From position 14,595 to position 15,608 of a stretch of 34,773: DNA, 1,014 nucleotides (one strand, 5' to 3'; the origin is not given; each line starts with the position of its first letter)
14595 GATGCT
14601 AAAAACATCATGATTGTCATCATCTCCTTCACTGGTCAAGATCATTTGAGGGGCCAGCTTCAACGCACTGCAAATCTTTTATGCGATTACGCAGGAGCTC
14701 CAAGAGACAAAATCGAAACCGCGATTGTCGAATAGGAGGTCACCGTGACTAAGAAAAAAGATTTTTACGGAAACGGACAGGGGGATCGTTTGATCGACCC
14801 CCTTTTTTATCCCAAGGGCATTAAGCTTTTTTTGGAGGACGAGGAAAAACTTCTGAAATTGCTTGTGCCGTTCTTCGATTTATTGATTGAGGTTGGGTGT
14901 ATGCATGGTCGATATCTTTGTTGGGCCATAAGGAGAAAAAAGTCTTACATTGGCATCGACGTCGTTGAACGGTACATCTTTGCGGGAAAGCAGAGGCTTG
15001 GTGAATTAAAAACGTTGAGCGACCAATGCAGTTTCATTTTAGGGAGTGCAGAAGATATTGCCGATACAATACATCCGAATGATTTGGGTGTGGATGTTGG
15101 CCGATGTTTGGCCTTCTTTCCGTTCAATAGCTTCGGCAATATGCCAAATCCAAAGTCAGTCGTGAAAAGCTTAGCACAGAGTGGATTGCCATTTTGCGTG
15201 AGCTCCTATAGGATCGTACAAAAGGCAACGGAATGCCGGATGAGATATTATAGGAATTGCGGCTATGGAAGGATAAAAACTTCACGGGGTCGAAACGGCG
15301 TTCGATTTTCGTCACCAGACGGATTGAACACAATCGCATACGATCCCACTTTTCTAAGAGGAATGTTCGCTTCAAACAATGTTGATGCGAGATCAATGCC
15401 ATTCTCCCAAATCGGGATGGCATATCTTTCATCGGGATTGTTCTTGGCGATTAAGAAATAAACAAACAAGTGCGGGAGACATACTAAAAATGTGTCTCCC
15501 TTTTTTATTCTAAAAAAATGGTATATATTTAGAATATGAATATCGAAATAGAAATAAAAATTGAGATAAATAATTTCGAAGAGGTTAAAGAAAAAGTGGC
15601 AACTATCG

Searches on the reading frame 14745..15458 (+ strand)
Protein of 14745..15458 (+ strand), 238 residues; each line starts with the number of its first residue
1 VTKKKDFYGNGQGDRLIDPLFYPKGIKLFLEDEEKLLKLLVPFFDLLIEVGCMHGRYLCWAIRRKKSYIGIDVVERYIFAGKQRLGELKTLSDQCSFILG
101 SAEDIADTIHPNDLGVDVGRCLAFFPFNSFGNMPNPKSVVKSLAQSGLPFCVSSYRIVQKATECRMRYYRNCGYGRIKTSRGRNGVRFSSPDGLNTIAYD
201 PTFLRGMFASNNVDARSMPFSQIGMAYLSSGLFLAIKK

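Call 3: search_protein_families(library=pfam, proteins=[window:14745-15458:+], max_evalue=1)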
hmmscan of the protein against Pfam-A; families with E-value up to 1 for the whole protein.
window:14745-15458:+ (238 aa): 2 families
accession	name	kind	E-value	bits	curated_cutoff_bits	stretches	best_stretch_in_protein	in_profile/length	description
PF13649.12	Methyltransf_25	-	0.0011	20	27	1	48-108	2-61/97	Methyltransferase domain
PF08241.18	Methyltransf_11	-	0.011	16.7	21.2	1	49-105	2-54/95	Methyltransferase domain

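Call 4: search_protein_families(library=ncbifam, proteins=[window:14745-15458:+], max_evalue=1)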
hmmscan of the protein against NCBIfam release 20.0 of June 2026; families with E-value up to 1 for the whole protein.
window:14745-15458:+ (238 aa): 3 families
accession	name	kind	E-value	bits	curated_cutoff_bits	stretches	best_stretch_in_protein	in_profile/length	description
NF010253.0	PRK13699.1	subfamily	0.019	14.7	244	1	61-90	181-210/226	DNA methyltransferase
NF001080.0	PRK00121.2-2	equivalog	0.027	13.7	132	1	45-89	48-93/224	tRNA (guanosine(46)-N7)-methyltransferase TrmB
NF006733.0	PRK09264.1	subfamily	0.1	11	438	1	113-153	239-279/425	diaminobutyrate--2-oxoglutarate transaminase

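Call 5: search_protein_families(library=padloc, proteins=[window:14745-15458:+], max_evalue=1)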
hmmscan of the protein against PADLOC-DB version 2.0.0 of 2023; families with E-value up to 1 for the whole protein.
window:14745-15458:+ (238 aa): 2 families
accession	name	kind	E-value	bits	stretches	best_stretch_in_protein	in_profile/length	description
PDLC04134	mad2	-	0.00044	17.2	1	31-114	278-356/492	mads_2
PDLC03228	MTase_II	-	0.045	11.6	1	61-89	181-209/227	Type II methyltransferase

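Call 19: search_solved_structures(query=window:14745-15458:+, max_evalue=1)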
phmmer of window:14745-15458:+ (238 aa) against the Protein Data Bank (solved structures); distinct sequences matched with E-value up to 1: 6.
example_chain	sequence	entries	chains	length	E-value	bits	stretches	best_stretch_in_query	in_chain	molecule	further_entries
8ryg_A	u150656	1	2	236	6.6e-61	209.1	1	6-233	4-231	Methyltransferase domain-containing protein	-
8ryd_A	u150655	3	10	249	1.9e-16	63.6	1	43-210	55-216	Class I SAM-dependent methyltransferase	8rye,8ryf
29st_A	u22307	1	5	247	4.3e-12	49.3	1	6-208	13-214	Methyltransferase family protein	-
2yxd_A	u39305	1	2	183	0.0082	18.9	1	38-112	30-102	Probable cobalt-precorrin-6Y C(15)-methyltransferase [decarboxylating]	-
2wua_A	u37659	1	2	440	0.65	12.7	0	79-180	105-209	ACETOACETYL COA THIOLASE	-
2e7i_A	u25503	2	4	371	0.92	12.2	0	101-154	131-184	Sep-tRNA:Cys-tRNA synthase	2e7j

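Call 33: search_solved_structures(query=window:14745-15458:+, max_evalue=1e-8, show_alignments=3)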
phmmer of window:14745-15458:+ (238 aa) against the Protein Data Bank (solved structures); distinct sequences matched with E-value up to 1e-8: 3.
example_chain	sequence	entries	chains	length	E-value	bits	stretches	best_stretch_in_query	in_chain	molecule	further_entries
8ryg_A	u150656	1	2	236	6.6e-61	209.1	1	6-233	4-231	Methyltransferase domain-containing protein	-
8ryd_A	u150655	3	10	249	1.9e-16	63.6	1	43-210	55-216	Class I SAM-dependent methyltransferase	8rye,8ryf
29st_A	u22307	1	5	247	4.3e-12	49.3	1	6-208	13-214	Methyltransferase family protein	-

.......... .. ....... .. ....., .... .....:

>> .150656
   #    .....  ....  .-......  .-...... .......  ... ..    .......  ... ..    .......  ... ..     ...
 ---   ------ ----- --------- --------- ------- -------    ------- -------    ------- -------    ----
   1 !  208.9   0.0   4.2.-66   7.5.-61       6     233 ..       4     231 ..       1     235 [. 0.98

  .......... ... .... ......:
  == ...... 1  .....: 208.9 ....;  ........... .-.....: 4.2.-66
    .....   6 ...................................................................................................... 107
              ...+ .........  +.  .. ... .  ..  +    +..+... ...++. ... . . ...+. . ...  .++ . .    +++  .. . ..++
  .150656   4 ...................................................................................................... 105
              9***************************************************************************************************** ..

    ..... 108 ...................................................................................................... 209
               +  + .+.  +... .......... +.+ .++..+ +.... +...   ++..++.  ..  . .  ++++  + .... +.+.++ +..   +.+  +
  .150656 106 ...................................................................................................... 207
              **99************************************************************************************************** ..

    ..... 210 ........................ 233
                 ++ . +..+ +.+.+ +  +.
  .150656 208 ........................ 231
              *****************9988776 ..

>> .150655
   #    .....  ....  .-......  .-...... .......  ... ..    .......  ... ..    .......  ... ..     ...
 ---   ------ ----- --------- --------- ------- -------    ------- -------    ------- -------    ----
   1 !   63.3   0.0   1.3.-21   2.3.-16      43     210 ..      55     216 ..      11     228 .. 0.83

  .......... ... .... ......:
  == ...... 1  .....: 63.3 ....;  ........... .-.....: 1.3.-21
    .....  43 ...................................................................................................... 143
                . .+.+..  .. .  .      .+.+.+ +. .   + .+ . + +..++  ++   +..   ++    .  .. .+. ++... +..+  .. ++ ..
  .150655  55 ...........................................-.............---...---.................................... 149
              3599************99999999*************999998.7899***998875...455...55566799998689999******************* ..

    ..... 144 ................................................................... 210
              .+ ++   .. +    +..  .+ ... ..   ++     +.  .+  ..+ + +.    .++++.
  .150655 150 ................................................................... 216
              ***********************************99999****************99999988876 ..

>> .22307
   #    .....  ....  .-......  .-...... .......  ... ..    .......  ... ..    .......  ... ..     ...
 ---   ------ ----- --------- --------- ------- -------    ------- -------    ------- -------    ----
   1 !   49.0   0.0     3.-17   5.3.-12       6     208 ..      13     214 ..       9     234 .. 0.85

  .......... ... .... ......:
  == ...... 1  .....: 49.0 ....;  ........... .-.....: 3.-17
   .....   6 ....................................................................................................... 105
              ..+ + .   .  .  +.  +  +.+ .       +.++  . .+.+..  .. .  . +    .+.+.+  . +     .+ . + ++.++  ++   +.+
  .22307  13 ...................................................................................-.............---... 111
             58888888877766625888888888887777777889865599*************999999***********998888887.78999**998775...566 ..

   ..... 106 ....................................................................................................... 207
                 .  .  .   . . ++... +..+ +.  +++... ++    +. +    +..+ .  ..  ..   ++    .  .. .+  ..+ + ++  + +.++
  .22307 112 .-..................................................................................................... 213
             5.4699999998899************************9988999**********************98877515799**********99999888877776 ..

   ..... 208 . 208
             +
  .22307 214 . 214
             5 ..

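Call 40: list_cluster_members(proteins=[P0055, P0121, window:14745-15458:+])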
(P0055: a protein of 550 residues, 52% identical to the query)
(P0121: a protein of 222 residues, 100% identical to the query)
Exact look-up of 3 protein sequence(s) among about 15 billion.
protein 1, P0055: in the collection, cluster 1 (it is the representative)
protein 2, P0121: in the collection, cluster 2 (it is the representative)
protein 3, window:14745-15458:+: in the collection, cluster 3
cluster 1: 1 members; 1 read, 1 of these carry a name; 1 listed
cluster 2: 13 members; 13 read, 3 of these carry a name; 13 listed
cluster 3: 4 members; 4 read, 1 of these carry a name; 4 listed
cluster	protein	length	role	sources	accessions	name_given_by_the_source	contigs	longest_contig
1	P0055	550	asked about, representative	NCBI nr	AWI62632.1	hypothetical protein [Cystobacter sp.]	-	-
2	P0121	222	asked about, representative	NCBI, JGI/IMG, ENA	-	-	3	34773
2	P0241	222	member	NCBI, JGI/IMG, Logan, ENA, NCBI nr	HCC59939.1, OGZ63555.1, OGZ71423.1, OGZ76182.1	MAG: hypothetical protein A2402_00925 [Candidatus Staskawiczbacteria bacterium ... | MAG: hypothetical protein A2813_00575 [Candidatus Staskawiczbacteria bacterium ...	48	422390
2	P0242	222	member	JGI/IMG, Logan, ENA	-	DNA/RNA-binding domain of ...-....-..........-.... protein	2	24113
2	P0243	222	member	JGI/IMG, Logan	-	DNA/RNA-binding domain of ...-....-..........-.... protein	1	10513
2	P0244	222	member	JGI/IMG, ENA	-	-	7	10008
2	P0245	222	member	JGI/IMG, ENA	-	-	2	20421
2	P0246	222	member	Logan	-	-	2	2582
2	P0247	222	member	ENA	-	-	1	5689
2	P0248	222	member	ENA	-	-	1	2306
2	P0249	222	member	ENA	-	-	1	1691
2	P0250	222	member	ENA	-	-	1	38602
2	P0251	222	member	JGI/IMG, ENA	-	-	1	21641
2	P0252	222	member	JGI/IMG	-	-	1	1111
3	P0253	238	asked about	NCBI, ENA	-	-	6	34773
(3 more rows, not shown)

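Call 69: find_related_loci(query=A5, collection=genome_contigs, flank=6000)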
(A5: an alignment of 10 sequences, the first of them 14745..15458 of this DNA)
Query A5 (238 aa) in genome_contigs; peptide patterns used: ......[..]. (x = any residue, [..] = any of these).
198 stretches matched a pattern; 20 encode a relative of the query (tblastn E <= 1e-3); 20 distinct loci.
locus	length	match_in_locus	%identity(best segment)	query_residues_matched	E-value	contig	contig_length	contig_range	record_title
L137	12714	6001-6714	87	1-238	7e-142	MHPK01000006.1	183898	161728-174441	MAG: Candidatus Staskawiczbacteria bacterium RIFOXYB1_FULL_38_37 rifoxyb1_full_scaffold_73, whole genome shotgun sequenc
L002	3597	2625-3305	48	1-227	3e-74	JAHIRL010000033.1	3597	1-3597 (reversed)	MAG: Patescibacteria group bacterium isolate MM_PC_MetaG.mb.124 MM_PC_MetaG.mb.124_k141_360675, whole genome shotgun seq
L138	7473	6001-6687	43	7-235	3e-60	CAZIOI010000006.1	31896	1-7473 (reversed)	MAG TPA_asm: uncultured Candidatus Saccharibacteria bacterium isolate SRP192927_co3_90 genome assembly, contig: NODE_267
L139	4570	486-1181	42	5-238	4e-59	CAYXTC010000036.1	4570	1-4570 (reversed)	MAG TPA_asm: uncultured Candidatus Saccharibacteria bacterium isolate SRP141376_co2_63 genome assembly, contig: NODE_301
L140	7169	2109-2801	40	1-232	3e-58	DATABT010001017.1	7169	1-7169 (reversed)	MAG TPA_asm: Longimicrobium sp. isolate SMAG_U6705 k141_1113242, whole genome shotgun sequence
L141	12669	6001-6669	48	6-228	3e-58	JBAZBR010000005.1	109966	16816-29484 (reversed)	MAG: Patescibacteria group bacterium isolate SO_2017_GW1_117 NODE_1223_length_109966_cov_1.382933_OW334_2017, whole geno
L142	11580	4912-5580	44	5-227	2e-58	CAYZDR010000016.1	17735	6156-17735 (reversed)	MAG TPA_asm: uncultured Candidatus Saccharibacteria bacterium isolate binchicken_co332_114 genome assembly, contig: NODE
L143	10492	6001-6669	44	5-227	2e-57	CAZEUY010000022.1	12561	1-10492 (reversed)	MAG TPA_asm: uncultured Candidatus Saccharibacteria bacterium isolate SRP178699_co2_75 genome assembly, contig: NODE_454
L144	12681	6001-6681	39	5-232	1e-54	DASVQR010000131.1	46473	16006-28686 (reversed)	MAG TPA_asm: Longimicrobiaceae bacterium isolate SMAG_U3213 k141_633720, whole genome shotgun sequence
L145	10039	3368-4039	39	7-232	1e-50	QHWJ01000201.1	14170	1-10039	MAG: Acidobacteria bacterium isolate gp6 AA46 14_0929_02_40cm_scaffold_2845_curated, whole genome shotgun sequence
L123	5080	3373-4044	40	7-230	1e-50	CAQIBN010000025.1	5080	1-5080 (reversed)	MAG TPA_asm: uncultured Clostridia bacterium isolate MGBC124165 genome assembly, contig: MGBC124165.25, whole genome sho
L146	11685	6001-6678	41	1-231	1e-49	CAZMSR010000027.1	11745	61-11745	MAG TPA_asm: uncultured Gammaproteobacteria bacterium isolate SRP200020_co2_147 genome assembly, contig: NODE_6290_lengt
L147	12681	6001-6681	38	2-233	2e-49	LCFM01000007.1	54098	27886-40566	MAG: Parcubacteria group bacterium GW2011_GWA2_43_13 UV70_C0007, whole genome shotgun sequence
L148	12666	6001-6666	40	7-229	5e-49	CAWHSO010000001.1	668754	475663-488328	MAG: uncultured Alphaproteobacteria bacterium isolate MFD03399.bin.2.59 genome assembly, contig: contig_10313, whole gen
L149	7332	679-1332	39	7-228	9e-49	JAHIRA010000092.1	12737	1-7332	MAG: Patescibacteria group bacterium isolate MM_PC_MetaG.mb.108 MM_PC_MetaG.mb.108_k141_949501, whole genome shotgun seq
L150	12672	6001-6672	40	7-229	2e-48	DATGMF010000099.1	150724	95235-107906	MAG TPA_asm: Ktedonosporobacter sp. isolate SMAG_U9905 k141_199616, whole genome shotgun sequence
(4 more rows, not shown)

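Call 79: find_homologous_proteins(query=A4, max_evalue=0.00001)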
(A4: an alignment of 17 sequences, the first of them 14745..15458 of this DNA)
Query A4 (17 sequences) (238 aa, profile of the alignment): 148 proteins with E <= 0.00001 among 8000 candidates; the best 120 are listed.
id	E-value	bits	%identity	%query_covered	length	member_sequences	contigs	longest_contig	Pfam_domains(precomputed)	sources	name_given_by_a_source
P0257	1.0e-93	331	89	100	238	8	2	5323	-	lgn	-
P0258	1.3e-93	331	48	95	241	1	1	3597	-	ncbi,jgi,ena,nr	ncbi:hypothetical protein KJ632_01195 [Patescibacteria group bacterium]|nr:hypothetical protein [Pat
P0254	5.1e-92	326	100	100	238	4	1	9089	-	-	-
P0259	6.0e-92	325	49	100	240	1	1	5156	PF13847.13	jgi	jgi:hypothetical protein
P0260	7.8e-92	325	87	100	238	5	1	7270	-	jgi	-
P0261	2.4e-91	323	50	97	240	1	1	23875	-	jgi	-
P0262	6.3e-91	322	93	100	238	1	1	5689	-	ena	-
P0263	6.3e-91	322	91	100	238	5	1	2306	-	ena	-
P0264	2.3e-90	320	49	95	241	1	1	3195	-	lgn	-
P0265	2.5e-90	320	51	100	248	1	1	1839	-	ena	-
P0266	3.0e-90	320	78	99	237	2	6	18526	-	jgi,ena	-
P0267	3.1e-90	320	77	98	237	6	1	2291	-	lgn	-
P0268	3.5e-90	320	48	95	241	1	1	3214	-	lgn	-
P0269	1.0e-89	318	49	95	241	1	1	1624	-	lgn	-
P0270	1.1e-89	318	55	96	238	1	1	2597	-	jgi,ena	-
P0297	5.0e-67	244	38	97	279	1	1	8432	-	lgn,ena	-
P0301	4.1e-50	188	25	94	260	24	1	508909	-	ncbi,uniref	ncbi:SAM-dependent methyltransferase [Actinosynnema sp. NPDC053489]|uniref:SAM-dependent methyltrans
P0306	1.9e-47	180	29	78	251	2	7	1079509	-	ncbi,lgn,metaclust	metaclust:status=active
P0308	3.4e-47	179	27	87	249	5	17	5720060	-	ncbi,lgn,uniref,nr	ncbi:class I SAM-dependent methyltransferase [Serratia fonticola]|uniref:class I SAM-dependent methy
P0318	9.5e-44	167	27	92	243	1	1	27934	PF13489.13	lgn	-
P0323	9.8e-43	164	28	79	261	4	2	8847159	PF13489.13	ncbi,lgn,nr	ncbi:methyltransferase domain-containing protein [Nocardia terpenica]|nr:methyltransferase domain-co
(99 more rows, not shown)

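Call 80: find_encoding_contigs(protein=P0308, flank=8000, max_places=2)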
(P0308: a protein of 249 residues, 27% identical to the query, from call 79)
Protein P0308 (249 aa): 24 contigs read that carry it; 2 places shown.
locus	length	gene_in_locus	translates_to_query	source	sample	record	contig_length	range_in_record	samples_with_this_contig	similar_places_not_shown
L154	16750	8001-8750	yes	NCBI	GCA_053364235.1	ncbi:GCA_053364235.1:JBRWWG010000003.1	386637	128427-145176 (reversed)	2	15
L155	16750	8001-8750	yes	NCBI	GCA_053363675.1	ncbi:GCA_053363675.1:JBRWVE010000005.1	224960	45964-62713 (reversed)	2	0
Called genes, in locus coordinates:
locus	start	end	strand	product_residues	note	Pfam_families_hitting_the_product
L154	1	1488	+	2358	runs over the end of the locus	PF00668:Condensation, PF00501:AMP-binding, PF13193:AMP-binding_C (weak), PF00550:PP-binding, PF00668:Condensation, PF00501:AMP-binding, PF00550:PP-binding, PF00975:Thioesterase, +3 more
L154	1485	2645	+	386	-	PF01494:FAD_binding_3, PF07992:Pyr_redox_2 (faint), PF13450:NAD_binding_8 (weak)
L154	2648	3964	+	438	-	PF00668:Condensation, PF16911:PapA_C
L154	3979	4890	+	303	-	PF00106:adh_short, PF08643:DUF1776, PF08659:KR, PF13561:adh_short_C2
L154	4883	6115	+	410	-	PF00067:p450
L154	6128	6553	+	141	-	PF12680:SnoaL_2, PF03284:PHZA_PHZB (weak)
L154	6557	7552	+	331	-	PF08545:ACP_syn_III, PF08541:ACP_syn_III_C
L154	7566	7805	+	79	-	PF23297:ACP_SdgA_C (weak), PF00550:PP-binding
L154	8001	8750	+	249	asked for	-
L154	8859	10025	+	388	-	PF07690:MFS_1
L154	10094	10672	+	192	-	PF00574:CLP_protease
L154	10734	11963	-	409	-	PF04932:Wzy_C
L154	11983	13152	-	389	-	PF01075:Glyco_transf_9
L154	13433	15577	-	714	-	-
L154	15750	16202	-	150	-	PF01750:HycI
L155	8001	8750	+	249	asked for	-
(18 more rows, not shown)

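Call 81: find_encoding_contigs(protein=P0301, flank=8000, max_places=2)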
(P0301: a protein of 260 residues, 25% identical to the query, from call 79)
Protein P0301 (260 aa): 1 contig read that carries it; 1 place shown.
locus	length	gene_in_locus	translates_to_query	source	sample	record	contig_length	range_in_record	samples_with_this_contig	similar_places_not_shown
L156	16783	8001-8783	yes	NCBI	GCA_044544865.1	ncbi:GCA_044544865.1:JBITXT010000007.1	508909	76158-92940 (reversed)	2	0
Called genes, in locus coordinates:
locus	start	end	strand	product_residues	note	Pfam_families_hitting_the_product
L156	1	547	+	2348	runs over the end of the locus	PF00668:Condensation, PF00501:AMP-binding, PF13193:AMP-binding_C (weak), PF00550:PP-binding, PF00668:Condensation, PF00501:AMP-binding, PF00550:PP-binding, PF00975:Thioesterase, +2 more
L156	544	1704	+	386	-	PF01494:FAD_binding_3, PF07992:Pyr_redox_2 (faint), PF13450:NAD_binding_8 (weak)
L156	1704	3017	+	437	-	PF00668:Condensation, PF16911:PapA_C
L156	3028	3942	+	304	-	PF00106:adh_short, PF08643:DUF1776 (faint), PF08659:KR, PF13561:adh_short_C2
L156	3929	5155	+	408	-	PF00067:p450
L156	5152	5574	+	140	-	PF12680:SnoaL_2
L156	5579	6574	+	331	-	PF08545:ACP_syn_III, PF08541:ACP_syn_III_C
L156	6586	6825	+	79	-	PF23297:ACP_SdgA_C (weak), PF00550:PP-binding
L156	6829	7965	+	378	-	PF02771:Acyl-CoA_dh_N, PF02770:Acyl-CoA_dh_M, PF00441:Acyl-CoA_dh_1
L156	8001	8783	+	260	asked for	-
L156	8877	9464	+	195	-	PF00574:CLP_protease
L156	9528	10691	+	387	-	PF07690:MFS_1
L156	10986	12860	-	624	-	PF00664:ABC_membrane, PF00005:ABC_tran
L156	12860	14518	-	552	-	PF00664:ABC_membrane, PF00005:ABC_tran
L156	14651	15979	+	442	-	PF13434:Lys_Orn_oxgnase, PF07992:Pyr_redox_2 (weak)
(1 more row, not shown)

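Call 82: find_encoding_contigs(protein=P0306, flank=8000, max_places=2)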
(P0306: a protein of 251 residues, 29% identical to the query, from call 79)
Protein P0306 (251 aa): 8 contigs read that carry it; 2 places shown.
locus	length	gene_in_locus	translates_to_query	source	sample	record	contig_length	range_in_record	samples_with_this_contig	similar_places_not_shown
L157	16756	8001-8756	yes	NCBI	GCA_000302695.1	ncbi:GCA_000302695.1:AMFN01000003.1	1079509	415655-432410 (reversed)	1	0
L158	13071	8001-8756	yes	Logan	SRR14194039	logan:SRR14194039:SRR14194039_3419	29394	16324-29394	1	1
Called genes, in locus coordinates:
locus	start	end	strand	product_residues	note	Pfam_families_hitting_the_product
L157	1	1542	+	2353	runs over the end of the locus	PF00668:Condensation, PF00501:AMP-binding, PF00550:PP-binding, PF00668:Condensation, PF00501:AMP-binding, PF13193:AMP-binding_C, PF00550:PP-binding, PF00561:Abhydrolase_1, +2 more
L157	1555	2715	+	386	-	PF01494:FAD_binding_3, PF07992:Pyr_redox_2 (faint), PF13450:NAD_binding_8 (weak), PF01593:Amino_oxidase (faint)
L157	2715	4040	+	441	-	PF00668:Condensation, PF16911:PapA_C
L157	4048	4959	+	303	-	PF00106:adh_short, PF08643:DUF1776, PF08659:KR, PF13561:adh_short_C2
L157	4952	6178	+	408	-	PF00067:p450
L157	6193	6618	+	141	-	PF12680:SnoaL_2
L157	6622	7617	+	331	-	PF08545:ACP_syn_III, PF08541:ACP_syn_III_C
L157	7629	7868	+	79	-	PF23297:ACP_SdgA_C (weak), PF00550:PP-binding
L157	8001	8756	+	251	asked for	-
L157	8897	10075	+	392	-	PF07690:MFS_1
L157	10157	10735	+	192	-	PF00574:CLP_protease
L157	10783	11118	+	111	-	PF01588:tRNA_bind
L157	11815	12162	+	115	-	PF11183:PmrD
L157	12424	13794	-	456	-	PF00206:Lyase_1, PF08328:ASL_C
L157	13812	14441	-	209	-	PF04356:DUF489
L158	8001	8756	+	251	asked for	-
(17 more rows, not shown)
